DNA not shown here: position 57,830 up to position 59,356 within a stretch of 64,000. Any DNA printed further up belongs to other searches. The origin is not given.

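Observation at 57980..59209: M20 protein with a remodelled metal site: candidate missing ureide enzyme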

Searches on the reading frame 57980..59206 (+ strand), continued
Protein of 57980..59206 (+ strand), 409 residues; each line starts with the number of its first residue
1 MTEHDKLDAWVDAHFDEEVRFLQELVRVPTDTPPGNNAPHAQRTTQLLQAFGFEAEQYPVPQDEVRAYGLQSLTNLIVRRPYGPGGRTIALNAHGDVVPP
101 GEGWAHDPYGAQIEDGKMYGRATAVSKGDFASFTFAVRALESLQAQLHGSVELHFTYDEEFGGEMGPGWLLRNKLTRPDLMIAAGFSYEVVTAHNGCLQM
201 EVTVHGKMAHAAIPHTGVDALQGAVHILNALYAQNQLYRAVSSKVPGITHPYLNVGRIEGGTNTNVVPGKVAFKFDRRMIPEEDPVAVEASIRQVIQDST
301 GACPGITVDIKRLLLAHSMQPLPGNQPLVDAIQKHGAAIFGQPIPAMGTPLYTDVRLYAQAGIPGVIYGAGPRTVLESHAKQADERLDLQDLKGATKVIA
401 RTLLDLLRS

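Call 41: find_related_loci(query=P0123, collection=metagenome_contigs, flank=8000)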
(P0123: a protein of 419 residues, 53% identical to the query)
Query P0123 (419 aa) in metagenome_contigs; peptide patterns used: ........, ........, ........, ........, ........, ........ (x = any residue, [..] = any of these).
600 stretches matched a pattern (row limit reached: there are more); 559 encode a relative of the query (tblastn E <= 1e-3); the best 80 are kept; 80 distinct loci.
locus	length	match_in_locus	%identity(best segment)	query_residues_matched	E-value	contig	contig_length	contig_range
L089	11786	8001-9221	85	6-412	0e+0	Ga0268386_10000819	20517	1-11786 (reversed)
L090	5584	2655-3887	81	6-416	0e+0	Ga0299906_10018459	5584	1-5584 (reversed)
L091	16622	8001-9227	81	1-409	0e+0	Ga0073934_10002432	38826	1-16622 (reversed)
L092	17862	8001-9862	80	1-412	0e+0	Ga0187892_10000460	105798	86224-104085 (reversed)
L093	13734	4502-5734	80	6-416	0e+0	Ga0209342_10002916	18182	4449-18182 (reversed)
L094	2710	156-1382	80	6-410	0e+0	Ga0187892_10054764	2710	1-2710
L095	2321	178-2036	78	6-409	0e+0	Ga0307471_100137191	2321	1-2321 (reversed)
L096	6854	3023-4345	71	1-412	0e+0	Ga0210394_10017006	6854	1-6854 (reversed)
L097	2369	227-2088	77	1-410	0e+0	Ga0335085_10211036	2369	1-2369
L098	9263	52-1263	72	6-409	0e+0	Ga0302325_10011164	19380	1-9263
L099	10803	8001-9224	70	1-409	0e+0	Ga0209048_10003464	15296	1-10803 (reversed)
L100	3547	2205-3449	72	2-410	0e+0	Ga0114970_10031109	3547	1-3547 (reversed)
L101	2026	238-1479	72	3-412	0e+0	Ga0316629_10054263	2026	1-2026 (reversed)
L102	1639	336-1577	68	1-411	0e+0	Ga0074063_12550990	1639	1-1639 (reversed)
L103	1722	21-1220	70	1-401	0e+0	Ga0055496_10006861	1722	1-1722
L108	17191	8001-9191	66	13-409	5e-176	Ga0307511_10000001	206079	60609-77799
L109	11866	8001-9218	70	6-410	8e-176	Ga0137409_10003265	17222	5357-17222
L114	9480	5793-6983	67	9-401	2e-171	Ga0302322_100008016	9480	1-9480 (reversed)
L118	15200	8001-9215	67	9-409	6e-170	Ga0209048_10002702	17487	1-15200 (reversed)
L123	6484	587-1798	66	9-410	2e-168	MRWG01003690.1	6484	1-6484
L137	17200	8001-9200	65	9-409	5e-164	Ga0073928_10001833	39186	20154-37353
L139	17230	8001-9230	62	9-410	3e-161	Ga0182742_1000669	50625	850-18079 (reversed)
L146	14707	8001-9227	61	9-410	3e-159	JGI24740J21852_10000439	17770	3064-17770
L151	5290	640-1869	61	7-410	4e-159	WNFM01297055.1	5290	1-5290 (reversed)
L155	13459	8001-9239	61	7-414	9e-157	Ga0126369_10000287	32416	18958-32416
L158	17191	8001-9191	65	9-401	1e-156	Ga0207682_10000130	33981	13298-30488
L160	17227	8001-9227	59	12-412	7e-156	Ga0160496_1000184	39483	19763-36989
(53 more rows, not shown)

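Call 45: search_protein_families(library=pfam, proteins=[L123:5394-6227:+, L109:110-1462:+, L139:4517-5284:+, L155:3946-4920:+, L118:4326-5102:+, L151:3676-4458:-, L158:9251-10429:+, L114:165-1562:+, L158:10426-11574:+, L139:9433-10872:+], max_evalue=0.0001)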
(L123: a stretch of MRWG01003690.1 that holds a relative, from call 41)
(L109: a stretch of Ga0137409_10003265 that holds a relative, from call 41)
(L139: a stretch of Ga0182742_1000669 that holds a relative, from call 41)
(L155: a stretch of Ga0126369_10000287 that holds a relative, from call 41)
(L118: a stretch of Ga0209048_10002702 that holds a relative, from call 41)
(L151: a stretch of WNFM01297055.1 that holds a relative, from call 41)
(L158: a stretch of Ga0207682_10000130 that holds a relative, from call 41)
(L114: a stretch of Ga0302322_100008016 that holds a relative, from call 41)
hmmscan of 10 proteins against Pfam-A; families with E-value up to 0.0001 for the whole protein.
L123:5394-6227:+ (277 aa): 3 families
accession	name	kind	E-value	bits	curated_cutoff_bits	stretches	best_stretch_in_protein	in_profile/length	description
PF00005.33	ABC_tran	-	1.2e-32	113.8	25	1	50-203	1-137/137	ABC transporter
PF13304.12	AAA_21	-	6.7e-06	26.8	27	0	174-232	237-298/304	AAA domain, putative AbiEii toxin, Type IV TA system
PF02463.25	SMC_N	-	3.8e-05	23.7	40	0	61-247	25-211/220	RecF/RecN/SMC N terminal domain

L109:110-1462:+ (450 aa): 2 families
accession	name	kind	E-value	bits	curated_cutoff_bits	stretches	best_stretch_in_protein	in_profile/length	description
PF01979.26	Amidohydro_1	-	8.3e-55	186.8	25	1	80-403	2-322/345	Amidohydrolase family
PF07969.17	Amidohydro_3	-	1.3e-17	64.9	29.7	1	279-411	309-456/472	Amidohydrolase family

L139:4517-5284:+ (255 aa): 2 families
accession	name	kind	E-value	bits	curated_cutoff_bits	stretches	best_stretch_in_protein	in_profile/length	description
PF07729.17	FCD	-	5.9e-19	69.1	24.3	1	103-224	1-124/125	FCD domain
PF00392.27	GntR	-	1.1e-12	47.8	27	1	32-93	2-64/64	Bacterial regulatory proteins, gntR family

L155:3946-4920:+ (324 aa): 1 family
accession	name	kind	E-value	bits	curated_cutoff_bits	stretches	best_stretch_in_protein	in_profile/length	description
PF03401.19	TctC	-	4.6e-63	213.7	27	1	45-320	1-273/274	Tripartite tricarboxylate transporter family receptor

L118:4326-5102:+ (258 aa): 2 families
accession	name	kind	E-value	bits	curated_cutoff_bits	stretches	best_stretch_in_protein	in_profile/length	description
PF00378.25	ECH_1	-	1.2e-78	264.3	27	1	11-257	3-250/251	Enoyl-CoA hydratase/isomerase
PF16113.10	ECH_2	-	2.7e-36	126.2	27.2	1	14-188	1-179/335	Enoyl-CoA hydratase/isomerase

L151:3676-4458:- (260 aa): 4 families
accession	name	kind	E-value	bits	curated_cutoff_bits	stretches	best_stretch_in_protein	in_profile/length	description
PF00106.31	adh_short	-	2.5e-42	145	26.6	1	8-195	1-189/195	short chain dehydrogenase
PF13561.12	adh_short_C2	-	8.4e-41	140.5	27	1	16-255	5-234/236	Enoyl-(Acyl carrier protein) reductase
PF08659.16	KR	-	4.8e-11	43.3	22.6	1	10-125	3-122/180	KR domain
PF23441.1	SDR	-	1e-06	28.8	27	1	11-255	11-254/258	SDR-like rossmann domain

L158:9251-10429:+ (392 aa): 1 family
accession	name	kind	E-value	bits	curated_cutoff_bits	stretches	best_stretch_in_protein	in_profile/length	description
PF07690.21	MFS_1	-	5.6e-13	49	33.4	1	19-338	4-331/347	Major Facilitator Superfamily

L114:165-1562:+ (465 aa): 2 families
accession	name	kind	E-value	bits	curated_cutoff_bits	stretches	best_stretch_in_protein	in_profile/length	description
PF20510.4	HgmA_N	-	4e-125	417.1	20.2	1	34-306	1-273/273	Homogentisate 1,2-dioxygenase N-terminal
PF04209.19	HgmA_C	-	2.1e-70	235.9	21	1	307-460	1-153/153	Homogentisate 1,2-dioxygenase C-terminal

L158:10426-11574:+ (382 aa): 1 family
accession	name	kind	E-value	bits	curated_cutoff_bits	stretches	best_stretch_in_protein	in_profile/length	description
PF10017.15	Methyltransf_33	-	2.1e-98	329.6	23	1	80-376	3-302/304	Histidine-specific methyltransferase, SAM-dependent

L139:9433-10872:+ (479 aa): 2 families
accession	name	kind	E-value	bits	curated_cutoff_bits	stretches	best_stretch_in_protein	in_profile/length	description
PF00962.28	A_deaminase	-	3.3e-35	122.2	27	1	181-438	74-325/330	Adenosine deaminase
PF19326.5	AMP_deaminase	-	4.6e-12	45.6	27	1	302-446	452-596/630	AMP deaminase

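Call 51: search_solved_structures(query=window:58205-59206:+, max_evalue=10, show_alignments=0)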
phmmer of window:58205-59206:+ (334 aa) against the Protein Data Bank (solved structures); distinct sequences matched with E-value up to 10: 42.
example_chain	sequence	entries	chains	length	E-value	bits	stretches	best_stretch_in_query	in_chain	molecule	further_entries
7uoi_A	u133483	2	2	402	2.6e-25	92.6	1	1-313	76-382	succinyl-diaminopimelate desuccinylase | Probable succinyl-diaminopimelate desuccinylase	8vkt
3pfo_A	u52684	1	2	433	3.9e-17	65.7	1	10-325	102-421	putative acetylornithine deacetylase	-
7rsf_A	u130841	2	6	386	4.6e-17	65.5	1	8-260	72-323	Acetylornithine deacetylase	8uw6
7lgp_A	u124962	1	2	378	9.5e-16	61.1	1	10-218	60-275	Succinyl-diaminopimelate desuccinylase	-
2rb7_A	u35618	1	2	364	2.3e-13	53.3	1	13-226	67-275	Peptidase, M20/M25/M40 family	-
4ppz_A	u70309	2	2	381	4.3e-12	49.1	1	13-219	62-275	Succinyl-diaminopimelate desuccinylase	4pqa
4o23_A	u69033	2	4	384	4.4e-12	49.1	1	13-219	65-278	Succinyl-diaminopimelate desuccinylase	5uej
1vgy_A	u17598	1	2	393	4.7e-12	49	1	13-219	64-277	succinyl-diaminopimelate desuccinylase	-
3ic1_A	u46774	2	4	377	2.2e-11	46.8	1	7-220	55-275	Succinyl-diaminopimelate desuccinylase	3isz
5vo3_A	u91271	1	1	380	2.3e-11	46.8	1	7-220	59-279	Succinyl-diaminopimelate desuccinylase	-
7t1q_A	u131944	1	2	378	4.8e-11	45.7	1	8-221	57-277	Succinyl-diaminopimelate desuccinylase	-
8f8o_A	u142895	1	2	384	5.2e-11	45.6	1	8-221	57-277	Succinyl-diaminopimelate desuccinylase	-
1lfw_A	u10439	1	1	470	3.3e-10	42.9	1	6-128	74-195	pepV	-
3ct9_A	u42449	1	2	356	6.5e-10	42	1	13-204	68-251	Acetylornithine deacetylase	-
5k8p_A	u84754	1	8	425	7.3e-10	41.8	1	9-331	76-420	5-nitroanthranilic acid aminohydrolase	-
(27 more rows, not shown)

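Call 58: find_encoding_contigs(protein=P0256, flank=7000, max_places=3)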
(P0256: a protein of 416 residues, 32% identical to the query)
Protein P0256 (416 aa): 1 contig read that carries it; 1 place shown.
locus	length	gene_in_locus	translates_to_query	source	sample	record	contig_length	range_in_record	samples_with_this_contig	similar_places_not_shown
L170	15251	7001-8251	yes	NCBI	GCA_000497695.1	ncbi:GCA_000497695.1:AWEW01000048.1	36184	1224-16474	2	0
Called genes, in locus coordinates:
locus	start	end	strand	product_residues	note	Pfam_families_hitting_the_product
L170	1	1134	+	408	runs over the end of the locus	PF07992:Pyr_redox_2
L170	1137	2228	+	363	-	PF03595:SLAC1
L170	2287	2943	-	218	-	PF08534:Redoxin, PF00578:AhpC-TSA, PF10417:1-cysPrx_C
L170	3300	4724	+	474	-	PF02133:Transp_cyt_pur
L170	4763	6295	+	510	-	PF01979:Amidohydro_1, PF07969:Amidohydro_3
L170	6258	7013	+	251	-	PF01177:Asp_Glu_race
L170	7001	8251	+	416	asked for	PF01546:Peptidase_M20, PF07687:M20_dimer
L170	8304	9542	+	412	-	PF04389:Peptidase_M28 (weak), PF01546:Peptidase_M20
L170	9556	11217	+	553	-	PF07905:PucR, PF17853:GGDEF_2, PF13556:HTH_30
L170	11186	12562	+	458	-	PF01979:Amidohydro_1, PF07969:Amidohydro_3 (weak)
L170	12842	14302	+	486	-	PF02133:Transp_cyt_pur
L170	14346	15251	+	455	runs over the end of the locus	PF01979:Amidohydro_1, PF07969:Amidohydro_3 (faint)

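Call 59: find_encoding_contigs(protein=P0260, flank=7000, max_places=3)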
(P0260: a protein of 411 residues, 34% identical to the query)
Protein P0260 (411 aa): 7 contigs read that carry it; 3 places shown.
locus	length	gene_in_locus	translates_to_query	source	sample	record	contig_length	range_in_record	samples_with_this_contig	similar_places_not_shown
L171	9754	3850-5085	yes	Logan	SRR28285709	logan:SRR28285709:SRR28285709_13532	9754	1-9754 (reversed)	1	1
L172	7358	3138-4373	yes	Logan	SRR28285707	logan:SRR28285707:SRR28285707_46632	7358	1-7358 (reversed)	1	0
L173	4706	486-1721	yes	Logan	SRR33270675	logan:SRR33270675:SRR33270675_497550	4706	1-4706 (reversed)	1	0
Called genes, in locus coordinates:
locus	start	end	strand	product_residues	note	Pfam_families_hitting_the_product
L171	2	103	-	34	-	?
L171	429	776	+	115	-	PF00753:Lactamase_B (weak)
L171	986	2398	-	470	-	PF00390:malic, PF03949:Malic_M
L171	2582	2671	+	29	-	-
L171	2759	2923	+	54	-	-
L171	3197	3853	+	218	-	PF01177:Asp_Glu_race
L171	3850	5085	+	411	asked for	PF01546:Peptidase_M20, PF07687:M20_dimer (weak)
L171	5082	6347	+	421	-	PF04389:Peptidase_M28, PF01546:Peptidase_M20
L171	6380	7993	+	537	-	PF07905:PucR, PF17853:GGDEF_2, PF13556:HTH_30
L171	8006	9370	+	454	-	PF01979:Amidohydro_1, PF07969:Amidohydro_3 (weak)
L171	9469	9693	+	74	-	-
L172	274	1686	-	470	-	PF00390:malic, PF03949:Malic_M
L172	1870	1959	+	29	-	-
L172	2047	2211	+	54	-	-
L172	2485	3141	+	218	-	PF01177:Asp_Glu_race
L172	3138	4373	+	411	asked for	PF01546:Peptidase_M20, PF07687:M20_dimer (weak)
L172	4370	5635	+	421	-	PF04389:Peptidase_M28, PF01546:Peptidase_M20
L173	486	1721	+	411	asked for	PF01546:Peptidase_M20, PF07687:M20_dimer (weak)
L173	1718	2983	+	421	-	PF04389:Peptidase_M28, PF01546:Peptidase_M20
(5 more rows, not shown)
